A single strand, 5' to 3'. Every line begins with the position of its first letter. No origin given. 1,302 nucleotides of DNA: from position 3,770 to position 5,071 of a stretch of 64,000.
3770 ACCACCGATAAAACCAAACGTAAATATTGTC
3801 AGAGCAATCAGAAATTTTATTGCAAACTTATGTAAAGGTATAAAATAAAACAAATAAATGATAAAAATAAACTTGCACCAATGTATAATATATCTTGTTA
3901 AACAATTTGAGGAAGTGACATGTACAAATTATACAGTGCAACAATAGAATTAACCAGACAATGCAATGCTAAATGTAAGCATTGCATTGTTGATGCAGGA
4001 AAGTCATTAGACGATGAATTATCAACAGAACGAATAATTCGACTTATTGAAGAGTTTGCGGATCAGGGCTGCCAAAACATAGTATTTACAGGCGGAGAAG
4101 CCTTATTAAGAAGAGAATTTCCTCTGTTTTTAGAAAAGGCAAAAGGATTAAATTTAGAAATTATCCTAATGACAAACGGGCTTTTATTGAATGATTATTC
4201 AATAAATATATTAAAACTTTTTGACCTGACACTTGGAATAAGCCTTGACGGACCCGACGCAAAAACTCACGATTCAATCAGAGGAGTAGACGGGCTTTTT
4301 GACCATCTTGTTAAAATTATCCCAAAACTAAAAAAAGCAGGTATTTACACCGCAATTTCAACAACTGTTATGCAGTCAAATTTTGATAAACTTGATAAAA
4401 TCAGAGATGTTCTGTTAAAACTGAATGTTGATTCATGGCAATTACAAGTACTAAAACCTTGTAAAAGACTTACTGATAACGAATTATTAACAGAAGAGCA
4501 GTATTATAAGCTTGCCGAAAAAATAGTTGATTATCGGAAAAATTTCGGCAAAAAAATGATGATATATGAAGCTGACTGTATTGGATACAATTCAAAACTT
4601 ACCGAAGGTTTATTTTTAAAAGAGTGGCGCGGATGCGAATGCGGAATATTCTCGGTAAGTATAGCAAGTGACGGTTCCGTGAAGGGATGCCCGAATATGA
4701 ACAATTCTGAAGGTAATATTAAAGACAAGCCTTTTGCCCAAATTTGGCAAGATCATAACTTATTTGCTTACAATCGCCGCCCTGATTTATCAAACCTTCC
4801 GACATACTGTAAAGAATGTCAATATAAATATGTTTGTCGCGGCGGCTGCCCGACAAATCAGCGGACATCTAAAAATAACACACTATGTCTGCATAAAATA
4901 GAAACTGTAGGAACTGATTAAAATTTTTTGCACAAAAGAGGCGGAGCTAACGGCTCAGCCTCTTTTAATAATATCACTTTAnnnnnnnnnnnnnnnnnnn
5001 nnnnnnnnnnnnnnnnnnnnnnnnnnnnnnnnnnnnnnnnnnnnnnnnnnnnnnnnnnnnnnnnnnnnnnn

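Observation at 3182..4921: Two proline-rich peptides with iterated PP(V/L)x(A/S)GxV cores directly upstream of a radical SAM/SPASM enzyme: candidate RiPP-like cassette with an unfamiliar core motif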

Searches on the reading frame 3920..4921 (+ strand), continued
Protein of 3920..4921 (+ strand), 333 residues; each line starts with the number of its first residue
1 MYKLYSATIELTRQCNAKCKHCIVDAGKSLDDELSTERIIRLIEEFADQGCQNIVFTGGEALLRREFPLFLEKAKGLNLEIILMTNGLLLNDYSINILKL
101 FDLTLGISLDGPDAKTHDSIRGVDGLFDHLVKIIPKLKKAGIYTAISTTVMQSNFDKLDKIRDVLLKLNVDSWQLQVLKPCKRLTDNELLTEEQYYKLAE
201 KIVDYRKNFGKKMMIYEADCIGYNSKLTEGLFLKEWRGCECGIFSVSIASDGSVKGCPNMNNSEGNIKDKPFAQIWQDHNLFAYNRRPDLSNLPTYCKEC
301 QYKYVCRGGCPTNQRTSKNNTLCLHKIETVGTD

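Call 32: fold_search(model_id=the predicted structure, library=pdb)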
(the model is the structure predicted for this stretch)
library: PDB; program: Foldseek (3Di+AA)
matches with E <= 10: 1764; with E <= 0.001: 155
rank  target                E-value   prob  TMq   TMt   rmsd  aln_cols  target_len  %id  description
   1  6efn                  1.1e-21  1.00  0.72  0.63   2.4       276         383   25  Structure of a RiPP maturase, SkfB (released 2018-10-24)
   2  5v1q_B                2.5e-19  1.00  0.77  0.60   4.7       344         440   18  Crystal structure of Streptococcus suis SuiB (released 2017-08-30)
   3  5v1s_A                4.6e-19  1.00  0.76  0.61   4.6       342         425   18  Crystal structure of Streptococcus suis SuiB bound to S-adenosylmethionine (released 2017-08-30)
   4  5v1q_A                3.7e-18  1.00  0.76  0.60   4.8       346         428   17  Crystal structure of Streptococcus suis SuiB (released 2017-08-30)
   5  5v1t_A                9.4e-18  1.00  0.76  0.59   4.8       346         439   17  Crystal structure of Streptococcus suis SuiB bound to precursor peptide SuiA (released 2017-08-30)
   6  5v1s_B                1.1e-17  1.00  0.74  0.59   4.8       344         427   17  Crystal structure of Streptococcus suis SuiB bound to S-adenosylmethionine (released 2017-08-30)
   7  6c8v                  6.5e-16  1.00  0.67  0.72   5.5       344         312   16  X-ray structure of PqqE from Methylobacterium extorquens (released 2018-02-14)
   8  5why_B                9.4e-16  1.00  0.67  0.54   4.6       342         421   21  Structural Insights into Thioether Bond Formation in the Biosynthesis of Sactipeptides (released 2017-07-26)
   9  7vob                  1.8e-15  1.00  0.65  0.66   5.1       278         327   22  The crystal structure of a Radical SAM Enzyme BlsE involved in the Biosynthesis of Blasticidin S (released 2022-05-04)
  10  4k39_A                7.1e-15  1.00  0.71  0.66   4.9       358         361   21  Native anSMEcpe with bound AdoMet and Cp18Cys peptide (released 2013-05-08)
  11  5wgg_A                7.6e-15  1.00  0.65  0.51   5.3       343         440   21  Structural Insights into Thioether Bond Formation in the Biosynthesis of Sactipeptides (released 2017-07-26)
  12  4k39_B                8.6e-15  1.00  0.71  0.66   4.8       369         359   20  Native anSMEcpe with bound AdoMet and Cp18Cys peptide (released 2013-05-08)
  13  5why_A                1.3e-14  1.00  0.67  0.55   5.3       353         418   20  Structural Insights into Thioether Bond Formation in the Biosynthesis of Sactipeptides (released 2017-07-26)
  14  4k37_B                3.5e-14  1.00  0.74  0.68   4.6       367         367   20  Native anSMEcpe with bound AdoMet (released 2013-05-08)
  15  4k38_B                4.2e-14  1.00  0.71  0.66   4.8       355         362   21  Native anSMEcpe with bound AdoMet and Kp18Cys peptide (released 2013-05-08)
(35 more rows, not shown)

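Call 34: find_encoding_contigs(protein=P0075, flank=4000, max_places=2)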
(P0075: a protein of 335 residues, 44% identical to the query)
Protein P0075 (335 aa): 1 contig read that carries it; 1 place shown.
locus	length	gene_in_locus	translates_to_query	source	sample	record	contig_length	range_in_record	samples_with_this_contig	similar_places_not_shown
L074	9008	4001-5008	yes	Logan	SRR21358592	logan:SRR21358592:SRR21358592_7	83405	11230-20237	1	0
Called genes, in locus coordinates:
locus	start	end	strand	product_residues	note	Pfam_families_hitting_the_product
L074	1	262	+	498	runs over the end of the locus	-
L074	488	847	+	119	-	-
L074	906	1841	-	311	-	PF02470:MlaD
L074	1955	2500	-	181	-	PF00255:GSHPx, PF00578:AhpC-TSA (faint)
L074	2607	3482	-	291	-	PF11209:LmeA (weak)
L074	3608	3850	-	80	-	-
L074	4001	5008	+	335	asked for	PF04055:Radical_SAM, PF13353:Fer4_12 (weak), PF13186:SPASM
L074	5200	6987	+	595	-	-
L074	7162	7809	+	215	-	-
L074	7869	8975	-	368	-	PF12895:ANAPC3 (weak), PF13181:TPR_8 (faint), PF00515:TPR_1 (faint), PF07719:TPR_2 (faint), PF14559:TPR_19 (faint)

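Call 35: find_encoding_contigs(protein=P0083, flank=4000, max_places=2)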
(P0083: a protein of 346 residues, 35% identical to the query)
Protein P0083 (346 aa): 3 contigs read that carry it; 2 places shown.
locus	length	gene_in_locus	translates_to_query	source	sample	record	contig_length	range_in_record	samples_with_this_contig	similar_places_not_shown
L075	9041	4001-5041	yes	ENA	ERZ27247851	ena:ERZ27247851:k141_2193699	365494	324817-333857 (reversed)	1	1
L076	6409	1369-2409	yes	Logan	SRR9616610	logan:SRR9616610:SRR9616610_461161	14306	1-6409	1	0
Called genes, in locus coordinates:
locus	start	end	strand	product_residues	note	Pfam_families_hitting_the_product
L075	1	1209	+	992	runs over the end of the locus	PF03176:MMPL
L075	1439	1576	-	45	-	-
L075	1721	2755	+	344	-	PF26466:DNA_primase_lrg_N, PF04104:DNA_primase_lrg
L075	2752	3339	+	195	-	PF02223:Thymidylate_kin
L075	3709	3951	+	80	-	-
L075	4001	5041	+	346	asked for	PF04055:Radical_SAM, PF13353:Fer4_12 (weak), PF13186:SPASM (weak)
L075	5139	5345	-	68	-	PF02597:ThiS (weak), PF21965:SAMP2 (weak)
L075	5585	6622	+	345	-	-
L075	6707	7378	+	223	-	PF00730:HhH-GPD, PF00633:HHH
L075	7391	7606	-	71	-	-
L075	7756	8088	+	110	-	PF07381:EarA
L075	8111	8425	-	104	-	-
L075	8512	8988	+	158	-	-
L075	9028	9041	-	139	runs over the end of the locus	-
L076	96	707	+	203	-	PF02223:Thymidylate_kin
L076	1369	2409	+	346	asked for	PF04055:Radical_SAM, PF13353:Fer4_12 (weak), PF13186:SPASM (weak)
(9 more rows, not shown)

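Call 36: find_encoding_contigs(protein=P0079, flank=4000, max_places=2)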
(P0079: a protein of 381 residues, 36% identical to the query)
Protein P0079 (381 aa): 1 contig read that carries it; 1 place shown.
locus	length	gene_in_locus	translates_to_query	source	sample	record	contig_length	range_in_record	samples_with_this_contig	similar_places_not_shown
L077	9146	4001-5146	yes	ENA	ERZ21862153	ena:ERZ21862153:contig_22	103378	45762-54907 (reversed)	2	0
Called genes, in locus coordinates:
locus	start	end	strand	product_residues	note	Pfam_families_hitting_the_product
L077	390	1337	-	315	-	-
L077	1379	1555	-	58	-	-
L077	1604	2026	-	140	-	-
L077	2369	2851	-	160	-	-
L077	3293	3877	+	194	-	-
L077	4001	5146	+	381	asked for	PF04055:Radical_SAM, PF13353:Fer4_12 (weak), PF13186:SPASM (weak)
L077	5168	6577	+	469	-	-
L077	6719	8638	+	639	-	PF02922:CBM_48, PF00128:Alpha-amylase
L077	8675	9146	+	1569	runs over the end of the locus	PF21226:MalQ_N, PF02446:Glyco_hydro_77, PF00128:Alpha-amylase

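Call 38: search_protein_families(library=pfam, proteins=[L077:5168-6577:+, L074:5200-6987:+, L074:3608-3850:-], max_evalue=0.1)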
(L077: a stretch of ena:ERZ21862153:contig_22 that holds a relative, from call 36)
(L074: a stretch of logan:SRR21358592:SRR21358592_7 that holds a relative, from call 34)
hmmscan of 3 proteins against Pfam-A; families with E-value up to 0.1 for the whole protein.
L077:5168-6577:+ (469 aa): 2 families
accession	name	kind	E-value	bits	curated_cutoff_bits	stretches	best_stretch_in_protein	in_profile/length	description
PF18476.7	PIN_8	-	0.022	15.1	26.1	1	335-445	30-140/227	PIN like domain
PF09718.15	Tape_meas_lam_C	-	0.091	13.3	23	0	306-344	30-68/76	Lambda phage tail tape-measure protein (Tape_meas_lam_C)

L074:5200-6987:+ (595 aa): 1 family
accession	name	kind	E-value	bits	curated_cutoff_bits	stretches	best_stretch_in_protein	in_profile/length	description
PF05388.16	Carbpep_Y_N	-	0.098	13.4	25.8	0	364-440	35-115/127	Carboxypeptidase Y pro-peptide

L074:3608-3850:- (80 aa): 0 families

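Call 56: find_encoding_contigs(protein=P0104, flank=3000, max_places=2)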
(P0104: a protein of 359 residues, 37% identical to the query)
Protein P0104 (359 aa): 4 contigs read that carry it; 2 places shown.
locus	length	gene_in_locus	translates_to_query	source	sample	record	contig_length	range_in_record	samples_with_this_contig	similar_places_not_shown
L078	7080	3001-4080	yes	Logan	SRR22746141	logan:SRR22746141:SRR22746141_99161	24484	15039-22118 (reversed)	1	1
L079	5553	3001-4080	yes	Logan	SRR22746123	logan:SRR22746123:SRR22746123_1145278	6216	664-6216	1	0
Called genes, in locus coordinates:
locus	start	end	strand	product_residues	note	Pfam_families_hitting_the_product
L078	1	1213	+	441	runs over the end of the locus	PF20123:DUF6513, PF00809:Pterin_bind (faint), PF14251:PterinBD-DUF4346 (weak)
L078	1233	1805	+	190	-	PF04289:DUF447_N, PF20766:DUF447_C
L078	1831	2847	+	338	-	PF00288:GHMP_kinases_N, PF08544:GHMP_kinases_C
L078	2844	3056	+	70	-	-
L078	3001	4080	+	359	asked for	PF04055:Radical_SAM, PF13186:SPASM (weak)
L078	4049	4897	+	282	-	PF00106:adh_short (faint), PF09176:Mpt_N, PF01488:Shikimate_DH (weak)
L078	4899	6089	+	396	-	PF02655:ATP-grasp_3, PF15632:ATPgrasp_Ter (weak)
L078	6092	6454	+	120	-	PF01568:Molydop_binding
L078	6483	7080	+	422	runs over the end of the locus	PF00384:Molybdopterin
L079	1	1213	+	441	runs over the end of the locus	PF20123:DUF6513, PF00809:Pterin_bind (faint), PF14251:PterinBD-DUF4346 (weak)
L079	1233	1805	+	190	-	PF04289:DUF447_N, PF20766:DUF447_C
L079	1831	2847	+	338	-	PF00288:GHMP_kinases_N, PF08544:GHMP_kinases_C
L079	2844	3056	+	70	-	-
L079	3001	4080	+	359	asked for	PF04055:Radical_SAM, PF13186:SPASM (weak)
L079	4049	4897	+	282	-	PF00106:adh_short (faint), PF09176:Mpt_N, PF01488:Shikimate_DH (weak)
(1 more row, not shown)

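Call 57: find_encoding_contigs(protein=P0111, flank=3000, max_places=1)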
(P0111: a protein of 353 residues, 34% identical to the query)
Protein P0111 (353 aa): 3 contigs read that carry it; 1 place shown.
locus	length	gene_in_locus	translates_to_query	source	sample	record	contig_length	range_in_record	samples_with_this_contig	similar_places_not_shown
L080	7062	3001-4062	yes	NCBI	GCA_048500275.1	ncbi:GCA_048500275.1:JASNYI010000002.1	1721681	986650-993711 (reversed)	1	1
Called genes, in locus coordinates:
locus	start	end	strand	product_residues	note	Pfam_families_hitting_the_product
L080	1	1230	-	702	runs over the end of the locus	PF01757:Acyl_transf_3, PF00005:ABC_tran, PF13304:AAA_21 (faint)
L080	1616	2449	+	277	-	-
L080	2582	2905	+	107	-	-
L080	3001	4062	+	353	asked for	PF04055:Radical_SAM, PF13186:SPASM (weak)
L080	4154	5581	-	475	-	PF00144:Beta-lactamase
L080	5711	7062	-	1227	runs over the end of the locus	PF19408:PKD_6 (faint), PF01436:NHL (weak), PF25021:TEN_NHL (weak), PF01436:NHL, PF08450:SGL (weak), PF01436:NHL (weak), PF25021:TEN_NHL (weak), PF01436:NHL (weak), +4 more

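Call 58: find_encoding_contigs(protein=P0090, flank=3000, max_places=2)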
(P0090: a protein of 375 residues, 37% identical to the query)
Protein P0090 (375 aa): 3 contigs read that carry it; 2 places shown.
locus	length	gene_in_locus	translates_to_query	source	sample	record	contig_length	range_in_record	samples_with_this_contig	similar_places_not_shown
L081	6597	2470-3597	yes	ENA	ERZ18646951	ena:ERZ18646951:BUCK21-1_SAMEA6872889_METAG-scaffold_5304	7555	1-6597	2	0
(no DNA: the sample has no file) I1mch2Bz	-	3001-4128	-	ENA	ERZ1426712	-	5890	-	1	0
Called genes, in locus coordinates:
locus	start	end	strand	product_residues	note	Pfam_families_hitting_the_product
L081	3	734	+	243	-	?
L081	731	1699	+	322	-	-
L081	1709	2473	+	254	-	PF01145:Band_7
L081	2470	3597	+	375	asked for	PF04055:Radical_SAM, PF13353:Fer4_12 (weak), PF13186:SPASM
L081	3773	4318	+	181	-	PF00156:Pribosyltran, PF14681:UPRTase (weak)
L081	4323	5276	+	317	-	PF02729:OTCace_N, PF00185:OTCace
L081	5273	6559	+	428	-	PF01979:Amidohydro_1, PF07969:Amidohydro_3 (faint), PF12890:DHOase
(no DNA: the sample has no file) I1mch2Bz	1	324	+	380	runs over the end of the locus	PF04055:Radical_SAM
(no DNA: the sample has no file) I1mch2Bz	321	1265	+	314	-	PF02655:ATP-grasp_3, PF02955:GSH-S_ATP (weak), PF08443:RimK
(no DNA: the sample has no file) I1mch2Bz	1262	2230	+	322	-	-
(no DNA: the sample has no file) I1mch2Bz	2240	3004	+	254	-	PF01145:Band_7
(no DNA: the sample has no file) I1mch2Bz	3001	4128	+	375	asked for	PF04055:Radical_SAM, PF13353:Fer4_12 (weak), PF13186:SPASM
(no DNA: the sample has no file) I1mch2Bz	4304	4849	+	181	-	PF00156:Pribosyltran, PF14681:UPRTase (weak)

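Call 67: find_related_loci(query=A3, collection=metagenome_contigs, flank=2500)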
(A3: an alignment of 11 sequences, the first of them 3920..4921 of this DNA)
Query A3 (333 aa) in metagenome_contigs; peptide patterns used: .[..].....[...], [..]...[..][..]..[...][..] (x = any residue, [..] = any of these).
600 stretches matched a pattern (row limit reached: there are more); 560 encode a relative of the query (tblastn E <= 1e-3); the best 80 are kept; 80 distinct loci.
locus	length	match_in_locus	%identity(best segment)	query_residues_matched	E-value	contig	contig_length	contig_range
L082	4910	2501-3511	35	2-326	1e-56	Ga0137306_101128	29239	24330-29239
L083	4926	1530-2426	31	11-310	2e-40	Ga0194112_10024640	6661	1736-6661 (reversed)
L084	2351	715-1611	31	11-310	5e-40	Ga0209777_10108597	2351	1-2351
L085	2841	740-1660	29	2-310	9e-40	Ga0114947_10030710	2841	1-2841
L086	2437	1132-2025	31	11-310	1e-38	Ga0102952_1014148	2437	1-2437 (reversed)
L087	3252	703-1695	31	3-310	2e-38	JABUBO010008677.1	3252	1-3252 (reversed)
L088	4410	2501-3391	30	10-308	3e-38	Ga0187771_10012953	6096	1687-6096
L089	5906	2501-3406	32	11-310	6e-40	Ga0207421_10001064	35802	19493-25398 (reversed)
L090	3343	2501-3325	31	10-288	3e-38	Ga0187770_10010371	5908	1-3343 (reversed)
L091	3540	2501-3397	30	11-310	2e-38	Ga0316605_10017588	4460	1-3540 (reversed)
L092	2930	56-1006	28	2-310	6e-38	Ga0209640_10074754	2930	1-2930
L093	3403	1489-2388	29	9-313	3e-37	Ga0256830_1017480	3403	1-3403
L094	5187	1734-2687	33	10-310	7e-37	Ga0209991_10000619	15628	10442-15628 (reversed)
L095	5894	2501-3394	27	11-310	7e-37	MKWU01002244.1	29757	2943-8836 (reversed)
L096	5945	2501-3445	28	4-310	2e-36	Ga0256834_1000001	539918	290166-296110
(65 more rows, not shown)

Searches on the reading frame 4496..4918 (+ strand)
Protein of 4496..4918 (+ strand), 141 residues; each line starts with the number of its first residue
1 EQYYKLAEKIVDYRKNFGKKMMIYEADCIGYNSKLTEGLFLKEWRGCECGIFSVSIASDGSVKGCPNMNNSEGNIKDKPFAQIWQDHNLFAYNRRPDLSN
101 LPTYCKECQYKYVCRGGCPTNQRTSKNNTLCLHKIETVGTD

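Call 25: search_solved_structures(query=window:4496-4918:+, max_evalue=10, show_alignments=5)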
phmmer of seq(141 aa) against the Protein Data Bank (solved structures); distinct sequences matched with E-value up to 10: 2.
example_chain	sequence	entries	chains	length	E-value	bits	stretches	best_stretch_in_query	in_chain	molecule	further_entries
5v1q_A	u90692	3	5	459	0.0055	19.9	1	38-124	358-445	Radical SAM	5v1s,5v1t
4k36_A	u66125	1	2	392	0.21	14.7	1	54-128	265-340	Anaerobic sulfatase-maturating enzyme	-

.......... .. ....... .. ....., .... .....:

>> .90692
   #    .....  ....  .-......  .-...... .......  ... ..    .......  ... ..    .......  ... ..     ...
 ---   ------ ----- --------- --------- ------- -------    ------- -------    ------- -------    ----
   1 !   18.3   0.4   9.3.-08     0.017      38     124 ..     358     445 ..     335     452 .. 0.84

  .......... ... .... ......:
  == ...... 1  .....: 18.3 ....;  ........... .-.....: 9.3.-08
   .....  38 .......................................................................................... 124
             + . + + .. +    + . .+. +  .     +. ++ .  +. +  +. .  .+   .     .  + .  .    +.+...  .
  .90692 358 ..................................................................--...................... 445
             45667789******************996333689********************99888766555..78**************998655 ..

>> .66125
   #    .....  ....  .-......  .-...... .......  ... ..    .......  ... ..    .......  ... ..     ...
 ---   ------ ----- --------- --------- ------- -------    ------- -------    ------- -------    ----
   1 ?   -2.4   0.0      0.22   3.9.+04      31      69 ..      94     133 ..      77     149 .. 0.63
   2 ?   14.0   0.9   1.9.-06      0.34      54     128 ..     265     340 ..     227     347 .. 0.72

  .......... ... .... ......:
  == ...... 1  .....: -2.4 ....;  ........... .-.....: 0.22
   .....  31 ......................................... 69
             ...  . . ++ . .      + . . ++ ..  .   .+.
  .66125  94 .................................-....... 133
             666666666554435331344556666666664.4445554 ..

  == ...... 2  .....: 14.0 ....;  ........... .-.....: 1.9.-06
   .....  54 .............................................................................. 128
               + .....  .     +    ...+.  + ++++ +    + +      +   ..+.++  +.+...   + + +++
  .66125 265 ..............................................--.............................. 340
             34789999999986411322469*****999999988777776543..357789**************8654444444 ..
